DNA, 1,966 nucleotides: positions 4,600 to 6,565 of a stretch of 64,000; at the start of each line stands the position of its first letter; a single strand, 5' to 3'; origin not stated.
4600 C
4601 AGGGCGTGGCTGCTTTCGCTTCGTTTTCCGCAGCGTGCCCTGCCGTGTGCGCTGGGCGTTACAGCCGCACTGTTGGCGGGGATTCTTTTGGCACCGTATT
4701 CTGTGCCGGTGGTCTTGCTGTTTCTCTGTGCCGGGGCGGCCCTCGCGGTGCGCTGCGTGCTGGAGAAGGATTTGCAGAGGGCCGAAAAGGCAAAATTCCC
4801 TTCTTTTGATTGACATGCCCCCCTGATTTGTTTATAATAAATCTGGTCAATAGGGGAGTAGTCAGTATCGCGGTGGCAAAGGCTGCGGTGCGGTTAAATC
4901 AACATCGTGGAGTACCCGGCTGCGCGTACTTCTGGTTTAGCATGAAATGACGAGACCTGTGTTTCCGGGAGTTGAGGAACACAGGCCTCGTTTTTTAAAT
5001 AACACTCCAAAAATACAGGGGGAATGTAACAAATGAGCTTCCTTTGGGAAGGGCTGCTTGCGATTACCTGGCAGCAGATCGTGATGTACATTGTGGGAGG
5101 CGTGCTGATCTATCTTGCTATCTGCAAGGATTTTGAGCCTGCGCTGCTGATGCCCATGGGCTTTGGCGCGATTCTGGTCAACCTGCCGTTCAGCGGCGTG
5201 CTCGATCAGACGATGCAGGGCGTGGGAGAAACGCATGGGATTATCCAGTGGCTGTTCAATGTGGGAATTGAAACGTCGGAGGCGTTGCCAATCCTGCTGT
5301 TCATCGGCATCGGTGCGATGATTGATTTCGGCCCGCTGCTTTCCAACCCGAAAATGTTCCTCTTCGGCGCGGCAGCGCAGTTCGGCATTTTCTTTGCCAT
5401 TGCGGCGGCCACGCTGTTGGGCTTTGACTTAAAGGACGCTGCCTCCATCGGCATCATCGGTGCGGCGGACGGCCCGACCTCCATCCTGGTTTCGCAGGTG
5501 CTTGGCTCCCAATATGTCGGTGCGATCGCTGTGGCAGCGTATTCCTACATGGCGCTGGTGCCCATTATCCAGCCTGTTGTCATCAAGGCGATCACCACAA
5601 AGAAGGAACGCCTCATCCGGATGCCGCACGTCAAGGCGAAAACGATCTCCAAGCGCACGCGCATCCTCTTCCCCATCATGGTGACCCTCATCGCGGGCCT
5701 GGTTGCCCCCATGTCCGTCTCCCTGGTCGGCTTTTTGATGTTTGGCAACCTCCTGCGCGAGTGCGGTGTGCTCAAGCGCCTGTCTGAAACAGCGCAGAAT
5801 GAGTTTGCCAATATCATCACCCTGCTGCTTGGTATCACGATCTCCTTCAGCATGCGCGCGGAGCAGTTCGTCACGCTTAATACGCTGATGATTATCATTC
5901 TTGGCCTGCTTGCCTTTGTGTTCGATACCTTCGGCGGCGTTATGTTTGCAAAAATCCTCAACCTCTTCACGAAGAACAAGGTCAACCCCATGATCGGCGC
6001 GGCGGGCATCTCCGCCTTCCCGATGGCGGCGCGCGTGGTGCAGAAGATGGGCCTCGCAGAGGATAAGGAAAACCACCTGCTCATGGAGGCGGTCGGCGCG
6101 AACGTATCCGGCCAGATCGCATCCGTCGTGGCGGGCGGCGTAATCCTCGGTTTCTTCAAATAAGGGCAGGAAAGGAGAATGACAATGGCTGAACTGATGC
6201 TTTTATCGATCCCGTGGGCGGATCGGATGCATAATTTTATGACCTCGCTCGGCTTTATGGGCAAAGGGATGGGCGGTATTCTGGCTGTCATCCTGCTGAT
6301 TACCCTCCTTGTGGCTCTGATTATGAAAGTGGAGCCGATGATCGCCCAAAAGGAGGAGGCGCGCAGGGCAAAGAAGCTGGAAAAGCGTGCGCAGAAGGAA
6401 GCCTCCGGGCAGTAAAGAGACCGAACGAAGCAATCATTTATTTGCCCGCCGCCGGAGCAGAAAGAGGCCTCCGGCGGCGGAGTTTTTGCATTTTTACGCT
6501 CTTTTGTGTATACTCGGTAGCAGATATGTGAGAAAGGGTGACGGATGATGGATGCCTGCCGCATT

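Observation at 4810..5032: Consensus promoter plus a 190-nt terminator-containing leader in front of an orphan oadB: candidate riboswitch or attenuator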

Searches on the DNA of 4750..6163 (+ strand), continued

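Call 64: search_rna_families(source=L007, start=2840, end=3010, threshold=evalue, max_evalue=10, show_alignments=2)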
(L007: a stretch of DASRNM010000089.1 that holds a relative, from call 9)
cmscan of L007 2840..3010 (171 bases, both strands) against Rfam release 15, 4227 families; matches with E-value up to 10: 7.
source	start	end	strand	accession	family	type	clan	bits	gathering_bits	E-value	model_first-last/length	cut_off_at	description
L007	2886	2965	+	RF02070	STnc300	Gene; sRNA;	-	27.8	80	0.043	1-159/159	no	Salmonella enterica sRNA STnc300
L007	2888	2996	-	RF03155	TD-1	Cis-reg;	CL00124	16.2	64.5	1.4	1-120/120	no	TD-1 RNA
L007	2899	2980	-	RF02643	Spy491738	Gene; sRNA;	-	14.4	91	4.5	1-85/85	no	S. pyogenes small RNA Spy491738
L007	2840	2954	-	RF01617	ceN113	Gene; snRNA; snoRNA; CD-box;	-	14.4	40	5.5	1-118/131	3'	Caenorhabditis snoRNA ceN113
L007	2845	2938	-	RF00121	MicC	Gene; sRNA;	-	14.2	90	8.2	1-123/123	no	MicC RNA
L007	2900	2938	+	RF00686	mir-338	Gene; miRNA;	-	13.1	57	6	1-69/69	no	mir-338 microRNA precursor family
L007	2851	2956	+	RF00920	MIR444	Gene; miRNA;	-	12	110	5.3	1-116/116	no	MIR444 microRNA precursor family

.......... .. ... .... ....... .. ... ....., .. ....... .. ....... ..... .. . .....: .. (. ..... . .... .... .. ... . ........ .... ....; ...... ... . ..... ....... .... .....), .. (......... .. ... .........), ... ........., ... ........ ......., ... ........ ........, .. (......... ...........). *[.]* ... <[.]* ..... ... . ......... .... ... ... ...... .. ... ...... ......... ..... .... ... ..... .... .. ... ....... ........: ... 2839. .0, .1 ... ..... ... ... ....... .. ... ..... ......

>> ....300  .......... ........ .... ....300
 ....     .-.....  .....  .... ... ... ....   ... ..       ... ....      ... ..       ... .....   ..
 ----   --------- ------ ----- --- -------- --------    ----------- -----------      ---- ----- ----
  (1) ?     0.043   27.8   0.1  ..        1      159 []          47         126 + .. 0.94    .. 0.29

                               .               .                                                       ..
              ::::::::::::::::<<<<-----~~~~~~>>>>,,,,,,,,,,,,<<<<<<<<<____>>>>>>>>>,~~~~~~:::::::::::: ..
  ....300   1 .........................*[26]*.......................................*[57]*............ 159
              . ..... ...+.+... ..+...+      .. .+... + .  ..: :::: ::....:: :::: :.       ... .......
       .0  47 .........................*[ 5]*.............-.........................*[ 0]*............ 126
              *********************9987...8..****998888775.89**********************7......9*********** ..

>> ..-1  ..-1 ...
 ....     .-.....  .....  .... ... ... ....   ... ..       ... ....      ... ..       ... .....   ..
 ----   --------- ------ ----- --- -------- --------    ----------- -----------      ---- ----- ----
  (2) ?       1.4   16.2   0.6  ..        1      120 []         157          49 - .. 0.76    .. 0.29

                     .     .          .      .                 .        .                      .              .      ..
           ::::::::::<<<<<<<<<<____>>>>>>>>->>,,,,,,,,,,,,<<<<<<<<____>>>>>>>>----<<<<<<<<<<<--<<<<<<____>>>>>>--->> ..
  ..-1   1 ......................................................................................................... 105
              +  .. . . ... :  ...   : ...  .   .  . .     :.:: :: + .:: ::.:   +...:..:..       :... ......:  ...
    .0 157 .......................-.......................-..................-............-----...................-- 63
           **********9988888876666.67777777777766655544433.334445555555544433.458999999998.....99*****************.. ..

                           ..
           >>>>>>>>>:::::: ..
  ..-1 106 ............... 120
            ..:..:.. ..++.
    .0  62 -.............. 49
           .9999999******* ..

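Call 65: search_rna_families(source=L046, start=2800, end=3010, threshold=evalue, max_evalue=10, show_alignments=2)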
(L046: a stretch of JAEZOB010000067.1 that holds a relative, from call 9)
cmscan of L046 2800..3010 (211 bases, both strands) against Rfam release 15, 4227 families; matches with E-value up to 10: 1.
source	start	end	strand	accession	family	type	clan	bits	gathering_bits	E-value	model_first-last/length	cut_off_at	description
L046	2910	2946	+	RF04176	mir-3149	Gene; miRNA;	-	17.6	100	0.68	1-83/83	no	mir-3149 microRNA precursor family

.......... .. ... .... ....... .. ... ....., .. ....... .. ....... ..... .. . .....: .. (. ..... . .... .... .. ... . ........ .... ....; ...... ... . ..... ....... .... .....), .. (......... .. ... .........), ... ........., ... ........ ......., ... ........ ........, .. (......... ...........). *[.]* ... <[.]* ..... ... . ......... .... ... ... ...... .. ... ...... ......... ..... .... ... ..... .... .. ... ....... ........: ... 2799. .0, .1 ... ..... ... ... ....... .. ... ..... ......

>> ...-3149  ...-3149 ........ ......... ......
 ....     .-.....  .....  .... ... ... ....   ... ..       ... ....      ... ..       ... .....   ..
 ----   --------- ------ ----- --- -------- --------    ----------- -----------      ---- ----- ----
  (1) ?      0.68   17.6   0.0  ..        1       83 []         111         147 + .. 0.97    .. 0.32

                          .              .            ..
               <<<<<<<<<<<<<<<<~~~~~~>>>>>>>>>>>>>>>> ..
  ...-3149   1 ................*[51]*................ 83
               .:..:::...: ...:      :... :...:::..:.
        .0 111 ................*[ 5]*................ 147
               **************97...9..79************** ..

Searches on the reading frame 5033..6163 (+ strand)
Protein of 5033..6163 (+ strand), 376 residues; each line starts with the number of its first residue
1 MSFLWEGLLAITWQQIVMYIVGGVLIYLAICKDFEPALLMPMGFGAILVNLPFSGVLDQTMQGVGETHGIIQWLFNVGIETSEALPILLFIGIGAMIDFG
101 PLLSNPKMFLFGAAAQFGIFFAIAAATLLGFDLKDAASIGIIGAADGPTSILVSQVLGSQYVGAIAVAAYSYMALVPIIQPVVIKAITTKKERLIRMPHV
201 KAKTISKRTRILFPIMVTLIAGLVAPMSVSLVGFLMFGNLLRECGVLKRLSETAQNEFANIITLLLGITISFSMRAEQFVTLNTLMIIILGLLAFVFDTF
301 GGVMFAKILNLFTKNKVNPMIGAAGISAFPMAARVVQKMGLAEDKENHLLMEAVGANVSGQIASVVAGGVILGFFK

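Call 7: search_protein_families(library=pfam, proteins=[window:5033-6163:+])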
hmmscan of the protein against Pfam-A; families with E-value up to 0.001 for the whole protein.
window:5033-6163:+ (376 aa): 1 family
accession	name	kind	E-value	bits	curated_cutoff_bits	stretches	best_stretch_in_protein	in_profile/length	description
PF03977.18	OAD_beta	-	9.7e-153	508.7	31.6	1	14-374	1-348/349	Na+-transporting oxaloacetate decarboxylase beta subunit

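Call 8: search_protein_families(library=ncbifam, proteins=[window:5033-6163:+])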
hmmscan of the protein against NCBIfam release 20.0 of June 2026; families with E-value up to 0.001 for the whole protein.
window:5033-6163:+ (376 aa): 5 families
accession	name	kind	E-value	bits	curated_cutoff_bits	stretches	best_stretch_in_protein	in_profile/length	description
TIGR01109.1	Na_pump_decarbB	subfamily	2.8e-128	427.9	190.6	1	15-370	2-354/354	sodium ion-translocating decarboxylase subunit beta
NF012020.0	PRK15476.1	subfamily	2e-106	356.6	820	2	63-374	115-429/433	oxaloacetate decarboxylase subunit beta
NF012019.0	PRK15475.1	subfamily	2.5e-106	356.4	822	2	63-374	115-429/433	oxaloacetate decarboxylase subunit beta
NF012021.0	PRK15477.1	subfamily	6.4e-106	355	824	2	64-374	116-429/433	oxaloacetate decarboxylase subunit beta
TIGR03136.1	malonate_biotin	equivalog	1e-35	123.8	596.9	1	11-371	20-392/399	Na+-transporting malonate decarboxylase, carboxybiotin decarboxylase subunit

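Call 9: find_related_loci(query=window:5033-6163:+, collection=genome_contigs, flank=3000)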
Query window:5033-6163:+ (376 aa) in genome_contigs; peptide patterns used: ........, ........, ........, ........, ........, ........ (x = any residue, [..] = any of these).
599 stretches matched a pattern (row limit reached: there are more); 546 encode a relative of the query (tblastn E <= 1e-3); the best 80 are kept; 80 distinct loci.
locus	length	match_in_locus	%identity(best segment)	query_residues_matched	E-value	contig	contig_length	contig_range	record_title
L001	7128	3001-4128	99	1-376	0e+0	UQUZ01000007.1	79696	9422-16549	uncultured Ruminococcaceae bacterium isolate UMGS668 genome assembly, contig: NODE_324_length_79696_cov_4.921498, whole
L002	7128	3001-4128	97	1-376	0e+0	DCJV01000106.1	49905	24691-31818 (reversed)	MAG TPA_asm: Ruminococcaceae bacterium UBA1691 UBA1691_contig_6308, whole genome shotgun sequence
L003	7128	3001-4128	95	1-376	0e+0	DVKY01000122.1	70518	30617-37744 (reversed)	MAG TPA_asm: Candidatus Fimivicinus intestinavium isolate 2526 ChiHile24__C225523_L70518_SRR6323426, whole genome shotgu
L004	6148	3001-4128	95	1-376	0e+0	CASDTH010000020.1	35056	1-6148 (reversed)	uncultured bacterium isolate SI.B49.metabat-bins.94 genome assembly, contig: SI.B49.metabat-bins.94.fa_k141_155605, whol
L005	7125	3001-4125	83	1-376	0e+0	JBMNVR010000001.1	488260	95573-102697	MAG: Candidatus Howiella sp. isolate SBF912SR2HQ0055 scaffold_8_c1, whole genome shotgun sequence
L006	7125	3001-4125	84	1-376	0e+0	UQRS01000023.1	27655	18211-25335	uncultured Ruminococcaceae bacterium isolate UMGS577 genome assembly, contig: NODE_259_length_27655_cov_6.735870, whole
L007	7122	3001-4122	83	1-375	0e+0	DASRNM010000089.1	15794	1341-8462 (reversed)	MAG TPA_asm: Clostridia bacterium isolate SMAG_U10242 k141_486938, whole genome shotgun sequence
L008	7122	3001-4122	80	1-375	0e+0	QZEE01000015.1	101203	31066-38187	Bacterium D16-76 strain D16-76 Scaffold15_1, whole genome shotgun sequence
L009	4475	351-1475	81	1-376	0e+0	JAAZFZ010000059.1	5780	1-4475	MAG: Clostridiales bacterium isolate AS10tlH2TH_305 45629_AS10, whole genome shotgun sequence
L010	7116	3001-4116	81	1-373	0e+0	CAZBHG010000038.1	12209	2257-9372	MAG TPA_asm: uncultured Eubacteriales bacterium isolate SRP294416_co1_728 genome assembly, contig: NODE_11296_length_122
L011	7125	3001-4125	83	1-375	0e+0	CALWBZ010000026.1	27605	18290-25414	MAG: uncultured Clostridia bacterium isolate E14__bin111 genome assembly, contig: E14__k127_3884389, whole genome shotgu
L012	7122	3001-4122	80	1-375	0e+0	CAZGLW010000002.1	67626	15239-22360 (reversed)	MAG TPA_asm: uncultured Acutalibacter sp. isolate SRP222994_co1_93 genome assembly, contig: NODE_585_length_67626_cov_8.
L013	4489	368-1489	80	1-375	0e+0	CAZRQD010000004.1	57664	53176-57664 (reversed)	MAG TPA_asm: uncultured Acutalibacter sp. isolate SRP314395_co1_244 genome assembly, contig: NODE_317_length_57664_cov_1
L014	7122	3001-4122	81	1-375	0e+0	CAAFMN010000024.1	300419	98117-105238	MAG TPA_asm: Clostridia bacterium, isolate HGM11780, WGS project CAAFMN010000000 data, contig: SRS1596872_11_k141_66178,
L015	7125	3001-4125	82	1-375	0e+0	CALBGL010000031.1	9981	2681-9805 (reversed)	MAG TPA_asm: uncultured Clostridia bacterium isolate ERR318680_bin.42_CONCOCT_v1.1_MAG genome assembly, contig: ERZ17645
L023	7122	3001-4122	78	1-375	0e+0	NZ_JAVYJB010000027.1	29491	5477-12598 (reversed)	Pilosibacter fragilis strain CSJ-4 CSJ-4_ctg0028, whole genome shotgun sequence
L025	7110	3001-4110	79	2-372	0e+0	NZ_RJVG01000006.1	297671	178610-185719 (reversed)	Mobilisporobacter senegalensis strain DSM 26537 Ga0244700_106, whole genome shotgun sequence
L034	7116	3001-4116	77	1-373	0e+0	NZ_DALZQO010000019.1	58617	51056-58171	MAG: Hydrogenoanaerobacterium sp. isolate CTOTU47636 NODE_46_length_58617_cov_4.799597, whole genome shotgun sequence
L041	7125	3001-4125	78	1-376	0e+0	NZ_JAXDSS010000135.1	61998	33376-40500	MAG: Peptoniphilus sp. isolate SUG3066 k141_821919, whole genome shotgun sequence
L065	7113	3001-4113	79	1-372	0e+0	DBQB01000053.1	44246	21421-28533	MAG TPA_asm: Ruminococcaceae bacterium UBA1405 UBA1405_contig_7800, whole genome shotgun sequence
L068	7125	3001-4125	75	2-372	0e+0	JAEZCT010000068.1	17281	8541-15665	MAG: Bacillota bacterium isolate OH_CBrB_262 k127_3655509, whole genome shotgun sequence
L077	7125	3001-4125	75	2-372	0e+0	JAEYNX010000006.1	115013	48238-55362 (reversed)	MAG: Bacillota bacterium isolate OH_CBB_12 k127_785857, whole genome shotgun sequence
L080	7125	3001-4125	77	1-376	0e+0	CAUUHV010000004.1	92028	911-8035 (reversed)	MAG TPA_asm: uncultured Catonella sp. isolate ERR10228863_bin.45_MetaWRAP_v1.3_MAG genome assembly, contig: ERZ21659590.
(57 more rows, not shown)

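Call 62: search_solved_structures(query=window:5033-6163:+, show_alignments=1)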
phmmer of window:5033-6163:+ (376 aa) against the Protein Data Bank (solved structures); distinct sequences matched with E-value up to 0.001: 1.
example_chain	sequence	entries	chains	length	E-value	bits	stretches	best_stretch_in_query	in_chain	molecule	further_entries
6iva_A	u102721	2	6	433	1.7e-100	340.5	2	53-374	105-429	Oxaloacetate decarboxylase beta chain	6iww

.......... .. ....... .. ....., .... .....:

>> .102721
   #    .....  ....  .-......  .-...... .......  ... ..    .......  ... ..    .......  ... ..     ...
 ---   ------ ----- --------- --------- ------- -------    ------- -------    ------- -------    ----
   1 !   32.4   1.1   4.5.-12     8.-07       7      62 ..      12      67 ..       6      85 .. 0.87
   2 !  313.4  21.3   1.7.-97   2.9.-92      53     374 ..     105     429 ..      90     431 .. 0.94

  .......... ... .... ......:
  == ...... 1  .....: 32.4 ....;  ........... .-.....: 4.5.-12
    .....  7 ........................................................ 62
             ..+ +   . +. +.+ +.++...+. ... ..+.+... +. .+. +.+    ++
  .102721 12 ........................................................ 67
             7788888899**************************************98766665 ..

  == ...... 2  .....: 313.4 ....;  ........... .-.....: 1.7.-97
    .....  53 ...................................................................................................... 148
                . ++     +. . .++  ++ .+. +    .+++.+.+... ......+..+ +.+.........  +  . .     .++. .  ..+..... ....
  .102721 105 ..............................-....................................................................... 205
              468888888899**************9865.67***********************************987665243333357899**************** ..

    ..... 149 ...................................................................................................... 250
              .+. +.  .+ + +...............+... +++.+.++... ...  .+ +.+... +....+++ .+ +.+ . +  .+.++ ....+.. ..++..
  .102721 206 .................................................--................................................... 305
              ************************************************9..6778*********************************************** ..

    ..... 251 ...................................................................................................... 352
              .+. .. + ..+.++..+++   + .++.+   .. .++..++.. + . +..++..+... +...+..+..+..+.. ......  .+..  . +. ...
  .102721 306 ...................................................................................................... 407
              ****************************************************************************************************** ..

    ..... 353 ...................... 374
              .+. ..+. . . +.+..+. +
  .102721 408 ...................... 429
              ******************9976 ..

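Call 82: search_protein_families(library=pfam, proteins=[L034:4501-5937:+, L077:4717-6153:+, L068:4480-5928:+, L041:4469-5980:+, L005:5443-6846:+, L023:5405-6811:+, L014:4474-5637:+, L065:4454-5641:+, L025:4604-6217:+, L080:4558-6162:+], max_evalue=0.00001)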
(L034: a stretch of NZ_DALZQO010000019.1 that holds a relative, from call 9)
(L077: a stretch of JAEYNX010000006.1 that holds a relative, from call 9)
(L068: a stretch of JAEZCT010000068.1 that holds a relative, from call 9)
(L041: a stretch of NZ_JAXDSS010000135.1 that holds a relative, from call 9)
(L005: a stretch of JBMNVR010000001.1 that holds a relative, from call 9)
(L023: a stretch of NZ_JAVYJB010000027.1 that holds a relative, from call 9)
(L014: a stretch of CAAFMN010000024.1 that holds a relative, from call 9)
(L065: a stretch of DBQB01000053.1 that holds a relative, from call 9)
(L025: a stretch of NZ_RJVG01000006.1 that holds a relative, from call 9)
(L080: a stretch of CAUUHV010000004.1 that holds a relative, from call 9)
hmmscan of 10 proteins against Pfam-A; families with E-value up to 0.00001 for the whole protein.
L034:4501-5937:+ (478 aa): 3 families
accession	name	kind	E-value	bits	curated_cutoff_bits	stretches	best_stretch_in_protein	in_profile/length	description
PF09180.16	ProRS-C_1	-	2.9e-25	88.6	31.5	1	411-478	1-71/71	Prolyl-tRNA synthetase, C-terminal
PF00587.30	tRNA-synt_2b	-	8.9e-24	85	29.3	1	105-274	6-176/179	tRNA synthetase class II core domain (G, H, P, S and T)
PF03129.25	HGTP_anticodon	-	2.3e-23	82.6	21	1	293-384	1-93/94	Anticodon binding domain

L077:4717-6153:+ (478 aa): 3 families
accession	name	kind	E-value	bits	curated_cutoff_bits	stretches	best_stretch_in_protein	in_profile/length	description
PF09180.16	ProRS-C_1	-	2.7e-24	85.5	31.5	1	411-478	1-71/71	Prolyl-tRNA synthetase, C-terminal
PF03129.25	HGTP_anticodon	-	8.1e-22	77.6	21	1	293-384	1-93/94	Anticodon binding domain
PF00587.30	tRNA-synt_2b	-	1.2e-21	78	29.3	1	106-274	7-176/179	tRNA synthetase class II core domain (G, H, P, S and T)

L068:4480-5928:+ (482 aa): 3 families
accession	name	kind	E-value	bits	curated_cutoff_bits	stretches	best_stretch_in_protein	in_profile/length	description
PF00587.30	tRNA-synt_2b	-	7.7e-24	85.2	29.3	1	110-278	7-176/179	tRNA synthetase class II core domain (G, H, P, S and T)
PF09180.16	ProRS-C_1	-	1.1e-22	80.3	31.5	1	415-482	1-71/71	Prolyl-tRNA synthetase, C-terminal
PF03129.25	HGTP_anticodon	-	1.6e-20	73.5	21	1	297-387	1-92/94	Anticodon binding domain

L041:4469-5980:+ (503 aa): 1 family
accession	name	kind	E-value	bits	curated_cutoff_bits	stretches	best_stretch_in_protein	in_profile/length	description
PF03023.19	MurJ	-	1.4e-79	268.2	27.4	1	25-467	1-445/451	Lipid II flippase MurJ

L005:5443-6846:+ (467 aa): 2 families
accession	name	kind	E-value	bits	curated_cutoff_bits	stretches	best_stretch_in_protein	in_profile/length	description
PF02782.22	FGGY_C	-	5.8e-29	101.7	27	1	247-435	1-198/198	FGGY family of carbohydrate kinases, C-terminal domain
PF00370.27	FGGY_N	-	2.8e-27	96.3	28.8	1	5-239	3-244/245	FGGY family of carbohydrate kinases, N-terminal domain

L023:5405-6811:+ (468 aa): 2 families
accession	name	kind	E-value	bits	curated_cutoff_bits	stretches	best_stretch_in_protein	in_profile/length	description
PF04055.27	Radical_SAM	-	4e-13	50.3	29.5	1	113-247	4-130/166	Radical SAM superfamily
PF13353.11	Fer4_12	-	1.1e-12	48.8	22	1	109-243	8-132/137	4Fe-4S single cluster domain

L014:4474-5637:+ (387 aa): 2 families
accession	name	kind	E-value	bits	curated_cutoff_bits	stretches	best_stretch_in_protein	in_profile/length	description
PF02826.25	2-Hacid_dh_C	-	5.7e-37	127.2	25.1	1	97-271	8-178/178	D-isomer specific 2-hydroxyacid dehydrogenase, NAD binding domain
PF00389.36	2-Hacid_dh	-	2.2e-19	69.9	24.6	1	23-303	33-134/134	D-isomer specific 2-hydroxyacid dehydrogenase, catalytic domain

L065:4454-5641:+ (395 aa): 3 families
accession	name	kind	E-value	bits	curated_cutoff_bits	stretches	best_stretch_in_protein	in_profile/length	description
PF19583.5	ODP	-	2.4e-15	57.3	27.2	1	43-227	2-194/194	ODP family beta lactamase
PF00753.33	Lactamase_B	-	2.5e-08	34.5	22.7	1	43-202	5-176/196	Metallo-beta-lactamase superfamily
PF12724.12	Flavodoxin_5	-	2.4e-06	28.3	27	1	255-347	1-87/145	Flavodoxin domain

L025:4604-6217:+ (537 aa): 4 families
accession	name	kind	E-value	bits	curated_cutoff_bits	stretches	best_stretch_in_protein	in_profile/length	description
PF00009.33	GTP_EFTU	-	5e-52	176.7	26.5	1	16-281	1-185/188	Elongation factor Tu GTP binding domain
PF16658.11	RF3_C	-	1.1e-46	158.4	40.1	1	394-521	1-130/132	Class II release factor RF3, C-terminal domain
PF22042.2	EF-G_D2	-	7.4e-27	93.7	27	1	302-387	2-83/84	Elongation factor G domain 2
PF03144.31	GTP_EFTU_D2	-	3.3e-09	37.5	30.3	1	320-386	2-73/73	Elongation factor Tu domain 2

L080:4558-6162:+ (534 aa): 1 family
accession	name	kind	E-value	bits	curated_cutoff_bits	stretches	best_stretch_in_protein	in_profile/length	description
PF01293.25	PEPCK_ATP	-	1.8e-203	676.9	26.5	1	16-485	2-464/465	Phosphoenolpyruvate carboxykinase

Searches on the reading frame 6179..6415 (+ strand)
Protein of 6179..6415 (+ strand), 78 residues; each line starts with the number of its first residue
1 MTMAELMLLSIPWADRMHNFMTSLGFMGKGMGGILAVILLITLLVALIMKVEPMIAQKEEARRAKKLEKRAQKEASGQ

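Call 7: search_protein_families(library=pfam, proteins=[window:6179-6415:+])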
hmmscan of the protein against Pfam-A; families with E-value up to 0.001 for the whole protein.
window:6179-6415:+ (78 aa): 0 families

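Call 8: search_protein_families(library=ncbifam, proteins=[window:6179-6415:+])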
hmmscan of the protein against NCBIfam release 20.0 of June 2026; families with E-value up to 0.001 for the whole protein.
window:6179-6415:+ (78 aa): 0 families

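Call 73: search_protein_families(library=pfam, proteins=[window:6179-6412:+], max_evalue=10)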
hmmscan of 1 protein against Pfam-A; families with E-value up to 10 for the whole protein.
seq(78 aa): 1 family
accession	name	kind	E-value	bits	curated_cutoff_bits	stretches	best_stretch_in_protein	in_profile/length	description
PF04277.18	OAD_gamma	-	0.023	15.8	27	1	22-75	2-55/76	Oxaloacetate decarboxylase, gamma chain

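Call 74: search_solved_structures(query=window:6179-6412:+, max_evalue=10, show_alignments=2)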
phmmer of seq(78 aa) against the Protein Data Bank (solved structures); distinct sequences matched with E-value up to 10: 0.
